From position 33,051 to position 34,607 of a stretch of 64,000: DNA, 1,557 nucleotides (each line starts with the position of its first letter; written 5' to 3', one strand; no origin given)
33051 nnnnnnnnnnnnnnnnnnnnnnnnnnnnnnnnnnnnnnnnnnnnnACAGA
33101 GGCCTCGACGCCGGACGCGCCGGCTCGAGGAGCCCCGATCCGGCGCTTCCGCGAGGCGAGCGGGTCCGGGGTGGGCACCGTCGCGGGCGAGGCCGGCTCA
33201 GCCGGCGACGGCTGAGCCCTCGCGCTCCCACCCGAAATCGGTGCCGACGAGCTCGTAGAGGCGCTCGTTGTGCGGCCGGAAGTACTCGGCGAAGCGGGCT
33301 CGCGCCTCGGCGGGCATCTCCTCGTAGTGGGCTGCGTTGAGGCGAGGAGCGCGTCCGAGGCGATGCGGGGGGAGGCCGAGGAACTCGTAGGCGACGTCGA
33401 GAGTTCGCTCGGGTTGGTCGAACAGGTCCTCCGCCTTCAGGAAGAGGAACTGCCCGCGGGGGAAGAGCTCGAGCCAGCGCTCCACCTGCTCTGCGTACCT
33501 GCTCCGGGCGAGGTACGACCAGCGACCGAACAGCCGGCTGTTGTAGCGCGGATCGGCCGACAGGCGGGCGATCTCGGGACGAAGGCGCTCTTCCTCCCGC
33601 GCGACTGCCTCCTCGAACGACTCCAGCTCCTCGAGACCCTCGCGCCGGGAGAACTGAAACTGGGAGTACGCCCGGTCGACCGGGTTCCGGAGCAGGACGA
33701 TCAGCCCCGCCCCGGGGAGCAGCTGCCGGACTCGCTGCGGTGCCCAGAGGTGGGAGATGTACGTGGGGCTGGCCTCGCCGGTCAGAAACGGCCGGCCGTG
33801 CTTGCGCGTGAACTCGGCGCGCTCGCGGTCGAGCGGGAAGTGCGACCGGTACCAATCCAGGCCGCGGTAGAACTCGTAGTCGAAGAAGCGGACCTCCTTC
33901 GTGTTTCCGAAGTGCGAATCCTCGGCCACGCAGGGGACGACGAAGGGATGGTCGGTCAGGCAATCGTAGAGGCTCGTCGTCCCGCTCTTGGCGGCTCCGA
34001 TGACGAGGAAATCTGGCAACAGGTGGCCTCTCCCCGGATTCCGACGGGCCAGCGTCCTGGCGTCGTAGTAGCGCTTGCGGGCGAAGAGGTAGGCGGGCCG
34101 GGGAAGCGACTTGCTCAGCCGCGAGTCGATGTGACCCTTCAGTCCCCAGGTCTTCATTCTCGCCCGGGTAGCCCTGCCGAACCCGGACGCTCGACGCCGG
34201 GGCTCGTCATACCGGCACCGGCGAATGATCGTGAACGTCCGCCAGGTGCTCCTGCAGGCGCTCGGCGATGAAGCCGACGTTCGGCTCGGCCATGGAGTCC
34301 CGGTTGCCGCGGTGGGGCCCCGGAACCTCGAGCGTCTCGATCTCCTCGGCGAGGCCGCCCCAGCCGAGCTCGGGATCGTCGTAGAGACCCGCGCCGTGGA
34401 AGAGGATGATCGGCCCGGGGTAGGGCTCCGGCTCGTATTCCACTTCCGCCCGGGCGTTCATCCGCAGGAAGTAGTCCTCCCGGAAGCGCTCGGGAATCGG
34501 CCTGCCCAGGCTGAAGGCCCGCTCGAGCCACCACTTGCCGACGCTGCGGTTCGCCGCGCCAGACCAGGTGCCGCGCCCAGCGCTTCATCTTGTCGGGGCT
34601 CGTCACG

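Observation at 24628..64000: Fragmented NRPS assembly line: two apparent starter proteins, two Cys-thioesterase terminators, sulfotransferases and an O-methylating module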

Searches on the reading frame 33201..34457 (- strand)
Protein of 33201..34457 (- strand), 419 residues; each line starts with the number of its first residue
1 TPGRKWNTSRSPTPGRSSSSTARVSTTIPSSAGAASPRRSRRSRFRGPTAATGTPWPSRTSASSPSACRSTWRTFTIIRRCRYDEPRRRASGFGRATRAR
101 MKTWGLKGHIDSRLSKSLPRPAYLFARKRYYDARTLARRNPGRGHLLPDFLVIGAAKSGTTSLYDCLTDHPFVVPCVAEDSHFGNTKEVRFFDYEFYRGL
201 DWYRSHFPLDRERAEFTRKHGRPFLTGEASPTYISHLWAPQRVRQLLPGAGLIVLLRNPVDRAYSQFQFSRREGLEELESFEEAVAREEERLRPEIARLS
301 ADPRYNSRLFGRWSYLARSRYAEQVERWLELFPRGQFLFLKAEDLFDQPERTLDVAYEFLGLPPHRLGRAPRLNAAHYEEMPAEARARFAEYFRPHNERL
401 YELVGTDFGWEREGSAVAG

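Call 33: search_protein_families(library=pfam, proteins=[window:33201-34457:-], max_evalue=0.01)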
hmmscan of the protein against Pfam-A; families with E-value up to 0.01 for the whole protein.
window:33201-34457:- (419 aa): 2 families
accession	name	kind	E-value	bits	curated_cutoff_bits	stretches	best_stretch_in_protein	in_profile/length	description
PF00685.33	Sulfotransfer_1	-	8.8e-21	74.9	22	1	148-364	2-183/255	Sulfotransferase domain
PF13469.12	Sulfotransfer_3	-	5e-13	50.3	27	1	150-363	2-213/216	Sulfotransferase family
